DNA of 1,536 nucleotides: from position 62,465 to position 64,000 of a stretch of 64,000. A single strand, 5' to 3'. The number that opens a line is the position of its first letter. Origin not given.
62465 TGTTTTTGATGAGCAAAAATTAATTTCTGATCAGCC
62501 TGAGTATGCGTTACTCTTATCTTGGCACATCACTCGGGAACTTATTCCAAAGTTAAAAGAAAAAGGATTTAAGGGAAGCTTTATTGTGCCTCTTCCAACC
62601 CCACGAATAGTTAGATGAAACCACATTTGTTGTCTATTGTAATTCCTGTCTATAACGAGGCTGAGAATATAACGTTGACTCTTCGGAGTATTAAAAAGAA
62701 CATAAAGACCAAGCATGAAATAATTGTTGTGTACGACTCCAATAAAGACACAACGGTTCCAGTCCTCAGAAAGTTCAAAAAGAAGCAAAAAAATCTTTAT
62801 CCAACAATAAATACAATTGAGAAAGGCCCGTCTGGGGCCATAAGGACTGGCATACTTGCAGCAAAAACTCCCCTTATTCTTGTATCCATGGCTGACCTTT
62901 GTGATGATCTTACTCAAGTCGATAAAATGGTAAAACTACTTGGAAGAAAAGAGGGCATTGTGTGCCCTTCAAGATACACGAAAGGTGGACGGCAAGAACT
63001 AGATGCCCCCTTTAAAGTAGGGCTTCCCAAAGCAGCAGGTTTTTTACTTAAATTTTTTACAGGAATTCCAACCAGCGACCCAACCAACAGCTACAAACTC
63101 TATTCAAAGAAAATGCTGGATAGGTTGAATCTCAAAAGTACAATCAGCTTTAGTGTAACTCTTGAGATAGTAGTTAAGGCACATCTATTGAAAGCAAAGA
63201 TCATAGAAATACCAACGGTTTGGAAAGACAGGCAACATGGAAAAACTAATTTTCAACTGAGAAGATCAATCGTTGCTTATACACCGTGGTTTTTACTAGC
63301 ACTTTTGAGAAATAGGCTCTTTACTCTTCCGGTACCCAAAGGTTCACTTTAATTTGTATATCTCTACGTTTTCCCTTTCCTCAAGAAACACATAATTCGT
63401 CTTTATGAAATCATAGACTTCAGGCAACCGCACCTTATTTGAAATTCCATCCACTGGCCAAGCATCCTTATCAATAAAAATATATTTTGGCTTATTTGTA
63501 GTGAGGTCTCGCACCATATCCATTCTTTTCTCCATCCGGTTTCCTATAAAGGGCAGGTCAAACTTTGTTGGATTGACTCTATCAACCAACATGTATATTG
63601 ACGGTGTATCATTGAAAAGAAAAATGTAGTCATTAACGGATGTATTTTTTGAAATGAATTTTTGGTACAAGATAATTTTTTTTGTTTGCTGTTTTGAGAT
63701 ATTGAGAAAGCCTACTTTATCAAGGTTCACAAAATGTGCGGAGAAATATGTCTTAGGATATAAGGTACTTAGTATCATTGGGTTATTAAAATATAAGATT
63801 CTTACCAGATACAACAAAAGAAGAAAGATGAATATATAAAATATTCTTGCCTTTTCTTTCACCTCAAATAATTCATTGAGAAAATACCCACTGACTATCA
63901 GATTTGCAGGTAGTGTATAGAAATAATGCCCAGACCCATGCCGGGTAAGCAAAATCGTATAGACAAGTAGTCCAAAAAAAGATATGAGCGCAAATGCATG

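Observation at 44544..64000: A ~20-kb glycosylation island with ~5 GT-C polytopic transferases and five Dpm1-like polyprenyl-phosphate sugar synthases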

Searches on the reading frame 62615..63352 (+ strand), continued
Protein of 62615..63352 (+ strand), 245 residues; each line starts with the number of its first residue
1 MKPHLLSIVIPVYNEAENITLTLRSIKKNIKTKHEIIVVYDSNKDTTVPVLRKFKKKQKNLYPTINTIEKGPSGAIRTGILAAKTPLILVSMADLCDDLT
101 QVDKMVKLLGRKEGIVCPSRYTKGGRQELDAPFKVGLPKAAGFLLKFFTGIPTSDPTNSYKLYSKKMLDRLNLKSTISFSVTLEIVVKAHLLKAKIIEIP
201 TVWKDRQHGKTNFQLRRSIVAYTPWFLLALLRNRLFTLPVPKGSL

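Call 92: search_protein_families(library=pfam, proteins=[L019:2830-3810:-, L019:4614-5687:+, L019:5694-6389:+, L019:14614-15144:+, L018:7276-9042:+, L018:9031-9921:-, L018:5184-6356:+, L018:4173-5174:-, L018:14331-15521:-, L018:18893-20836:+], max_evalue=0.001)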
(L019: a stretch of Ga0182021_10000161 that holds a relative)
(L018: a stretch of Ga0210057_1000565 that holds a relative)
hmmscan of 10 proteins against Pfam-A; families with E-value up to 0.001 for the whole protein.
L019:2830-3810:- (326 aa): 0 families

L019:4614-5687:+ (357 aa): 4 families
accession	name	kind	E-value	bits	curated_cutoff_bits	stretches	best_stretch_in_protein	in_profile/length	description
PF13439.12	Glyco_transf_4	-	2.9e-13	50.6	28.5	1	14-151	1-135/170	Glycosyltransferase Family 4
PF00534.26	Glycos_transf_1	-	3.3e-08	33.7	26.4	1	184-331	6-161/172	Glycosyl transferases group 1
PF13692.12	Glyco_trans_1_4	-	9e-08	32.9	27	1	196-289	4-105/142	Glycosyl transferases group 1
PF13579.12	Glyco_trans_4_4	-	0.00016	22.5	29.7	1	15-107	1-80/158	Glycosyl transferase 4-like domain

L019:5694-6389:+ (231 aa): 0 families

L019:14614-15144:+ (176 aa): 2 families
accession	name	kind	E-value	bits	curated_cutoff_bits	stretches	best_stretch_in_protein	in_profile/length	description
PF00908.23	dTDP_sugar_isom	-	1.3e-67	227.2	27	1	7-175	3-167/168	dTDP-4-dehydrorhamnose 3,5-epimerase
PF05523.17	FdtA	-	0.00013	22.2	23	1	12-141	4-117/131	WxcM-like, C-terminal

L018:7276-9042:+ (588 aa): 1 family
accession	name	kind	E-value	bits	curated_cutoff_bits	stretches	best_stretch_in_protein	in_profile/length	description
PF10131.15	PTPS_related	-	3.7e-05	22.8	26.4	1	104-369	6-268/621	6-pyruvoyl-tetrahydropterin synthase related domain; membrane protein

L018:9031-9921:- (296 aa): 7 families
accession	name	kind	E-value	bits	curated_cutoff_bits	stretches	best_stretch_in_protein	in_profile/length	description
PF13489.12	Methyltransf_23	-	3.7e-30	105.2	27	1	82-238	7-163/164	Methyltransferase domain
PF08242.18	Methyltransf_12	-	7.1e-12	46.4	30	1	102-190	1-98/98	Methyltransferase domain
PF13649.12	Methyltransf_25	-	3.8e-11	44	27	1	102-188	2-97/97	Methyltransferase domain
PF08241.18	Methyltransf_11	-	6.5e-11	43.2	21.2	1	102-192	1-95/95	Methyltransferase domain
PF13847.12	Methyltransf_31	-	6e-08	32.9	27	1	100-196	6-113/145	Methyltransferase domain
PF07021.18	MetW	-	0.00014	22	21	1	97-175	13-93/193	Methionine biosynthesis protein MetW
PF02353.26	CMAS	-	0.00084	19.2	27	0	100-194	65-166/273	Mycolic acid cyclopropane synthetase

L018:5184-6356:+ (390 aa): 5 families
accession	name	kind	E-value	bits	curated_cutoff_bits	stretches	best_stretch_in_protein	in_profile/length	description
PF01041.23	DegT_DnrJ_EryC1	-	8.2e-116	387.6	19.8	1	32-375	6-359/360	DegT/DnrJ/EryC1/StrS aminotransferase family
PF00155.27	Aminotran_1_2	-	6.9e-14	52.2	19.7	1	54-316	46-325/361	Aminotransferase class I and II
PF01053.26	Cys_Met_Meta_PP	-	6.1e-07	28.8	27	1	53-224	55-224/381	Cys/Met metabolism PLP-dependent enzyme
PF00266.25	Aminotran_5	-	7.3e-07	28.9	21.5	1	50-230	43-229/371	Aminotransferase class-V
PF01212.27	Beta_elim_lyase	-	0.00012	21.9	27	1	50-217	32-214/288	Beta-eliminating lyase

L018:4173-5174:- (333 aa): 3 families
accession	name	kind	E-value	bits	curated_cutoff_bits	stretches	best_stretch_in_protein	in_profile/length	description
PF01408.29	GFO_IDH_MocA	-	2.1e-26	93.4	24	1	3-121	1-120/120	Oxidoreductase family, NAD-binding Rossmann fold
PF22725.1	GFO_IDH_MocA_C3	-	8.4e-12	45.6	27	1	129-238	1-123/124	GFO/IDH/MocA C-terminal domain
PF02894.22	GFO_IDH_MocA_C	-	4e-11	43.6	22.9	1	133-326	1-212/218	Oxidoreductase family, C-terminal alpha/beta domain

L018:14331-15521:- (396 aa): 1 family
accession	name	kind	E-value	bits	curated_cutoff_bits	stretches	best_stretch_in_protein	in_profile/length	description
PF02350.25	Epimerase_2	-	4e-77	259.8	30.6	1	26-363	3-345/347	UDP-N-acetylglucosamine 2-epimerase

L018:18893-20836:+ (647 aa): 0 families

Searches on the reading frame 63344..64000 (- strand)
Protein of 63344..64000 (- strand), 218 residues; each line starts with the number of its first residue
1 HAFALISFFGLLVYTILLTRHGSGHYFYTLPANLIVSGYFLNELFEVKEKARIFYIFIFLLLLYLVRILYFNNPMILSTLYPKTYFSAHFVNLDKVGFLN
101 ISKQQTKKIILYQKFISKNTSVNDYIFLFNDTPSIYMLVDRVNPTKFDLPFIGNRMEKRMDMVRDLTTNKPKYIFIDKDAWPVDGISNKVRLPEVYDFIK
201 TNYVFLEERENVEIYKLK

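Call 4: search_protein_families(library=pfam, proteins=[window:63344-63952:-], max_evalue=0.01)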
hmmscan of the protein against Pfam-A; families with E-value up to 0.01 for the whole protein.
window:63344-63952:- (202 aa): 0 families

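Call 56: find_homologous_proteins(query=window:63347-64000:-)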
Query seq(218 aa) (218 aa): 1 proteins with E <= 0.001 among 243 candidates.
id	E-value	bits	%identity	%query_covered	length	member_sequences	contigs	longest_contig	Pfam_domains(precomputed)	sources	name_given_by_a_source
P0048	2.3e-46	176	64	61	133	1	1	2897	-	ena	-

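Call 65: search_protein_representatives(protein=window:63344-64000:-)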
Query: 218 residues. Proteins with E-value up to 0.001 (for the whole library): 314; up to 1e-10: 77; up to 1e-30: 23. The best 150 are listed.
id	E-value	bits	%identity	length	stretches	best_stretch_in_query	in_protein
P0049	5.7e-55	202.8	46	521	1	4-218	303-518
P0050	1.0e-41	159.5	40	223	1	6-205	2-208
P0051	1.8e-39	152.2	42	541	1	2-217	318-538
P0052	2.4e-39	151.7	42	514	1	6-216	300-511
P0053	6.6e-39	150.3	41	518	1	4-202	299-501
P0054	1.8e-38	148.9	39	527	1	6-216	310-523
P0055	2.7e-37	145.1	37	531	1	4-204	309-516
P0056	4.2e-37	144.4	39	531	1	6-218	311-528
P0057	1.1e-36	143.0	42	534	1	3-218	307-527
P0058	1.9e-36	142.3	40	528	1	4-218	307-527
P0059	6.1e-36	140.6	44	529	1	5-204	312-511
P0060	9.8e-36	140.0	38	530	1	4-204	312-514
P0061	2.8e-34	135.2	39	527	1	3-207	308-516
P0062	2.9e-34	135.1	39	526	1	7-218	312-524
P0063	6.5e-34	134.0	35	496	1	6-218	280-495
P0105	3.2e-14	69.6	26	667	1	5-210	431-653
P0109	1.4e-12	64.2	24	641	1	6-210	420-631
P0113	3.9e-12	62.8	28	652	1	9-208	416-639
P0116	1.0e-11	61.5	32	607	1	5-214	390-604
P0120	3.5e-11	59.7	29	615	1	7-216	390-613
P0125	8.3e-11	58.5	30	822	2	4-209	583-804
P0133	4.0e-10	56.3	29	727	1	6-204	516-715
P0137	5.4e-10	55.8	29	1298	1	6-205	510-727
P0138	5.9e-10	55.7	29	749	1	4-208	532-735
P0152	5.7e-09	52.5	29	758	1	5-212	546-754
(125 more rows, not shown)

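Call 71: search_protein_families(library=pfam, alignment_id=A3, max_evalue=0.01)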
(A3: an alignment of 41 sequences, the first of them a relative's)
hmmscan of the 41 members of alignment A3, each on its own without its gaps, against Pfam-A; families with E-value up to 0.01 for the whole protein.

A. member 1, P0049 (521 aa): 0 families

B. families by the number of members that match (of 41 scanned): 1 family
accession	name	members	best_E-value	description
PF13231.12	PMT_2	1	0.0083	Dolichyl-phosphate-mannose-protein mannosyltransferase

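Call 72: search_solved_structures(query=A3, max_evalue=1)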
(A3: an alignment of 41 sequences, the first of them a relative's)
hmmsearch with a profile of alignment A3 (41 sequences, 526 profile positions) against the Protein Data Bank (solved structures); distinct sequences matched with E-value up to 1: 1.
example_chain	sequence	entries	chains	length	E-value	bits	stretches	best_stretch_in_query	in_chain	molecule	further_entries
5mg3_G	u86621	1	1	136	0.41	12.4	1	267-355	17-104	Protein-export membrane protein SecG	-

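Call 73: search_protein_families(library=pfam, proteins=[P0105, P0109, P0113, P0116, P0120, P0125, P0133, P0138, P0152, P0137], max_evalue=0.001)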
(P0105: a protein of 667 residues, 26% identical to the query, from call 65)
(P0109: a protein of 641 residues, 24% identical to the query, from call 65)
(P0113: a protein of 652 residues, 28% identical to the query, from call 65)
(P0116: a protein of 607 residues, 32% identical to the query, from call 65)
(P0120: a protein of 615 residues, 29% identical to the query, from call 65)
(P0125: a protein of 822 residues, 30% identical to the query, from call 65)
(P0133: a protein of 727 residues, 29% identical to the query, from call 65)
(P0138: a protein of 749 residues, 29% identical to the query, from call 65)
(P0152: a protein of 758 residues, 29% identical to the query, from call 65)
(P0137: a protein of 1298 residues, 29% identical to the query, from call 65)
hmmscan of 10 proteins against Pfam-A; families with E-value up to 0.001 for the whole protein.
P0105 (667 aa): 0 families

P0109 (641 aa): 0 families

P0113 (652 aa): 0 families

P0116 (607 aa): 0 families

P0120 (615 aa): 0 families

P0125 (822 aa): 0 families

P0133 (727 aa): 0 families

P0138 (749 aa): 1 family
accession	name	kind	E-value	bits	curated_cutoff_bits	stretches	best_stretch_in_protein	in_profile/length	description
PF13231.12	PMT_2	-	2.5e-06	28.3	26.1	1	289-442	2-155/160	Dolichyl-phosphate-mannose-protein mannosyltransferase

P0152 (758 aa): 0 families

P0137 (1298 aa): 2 families
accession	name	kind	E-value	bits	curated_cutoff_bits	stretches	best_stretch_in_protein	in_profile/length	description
PF00754.31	F5_F8_type_C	-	7.9e-14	52.3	28.2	1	894-1022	3-122/127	F5/8 type C domain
PF22633.2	F5_F8_type_C_2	-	3e-08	34.6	27.8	1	906-1009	1-90/91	NedA-like, galactose-binding domain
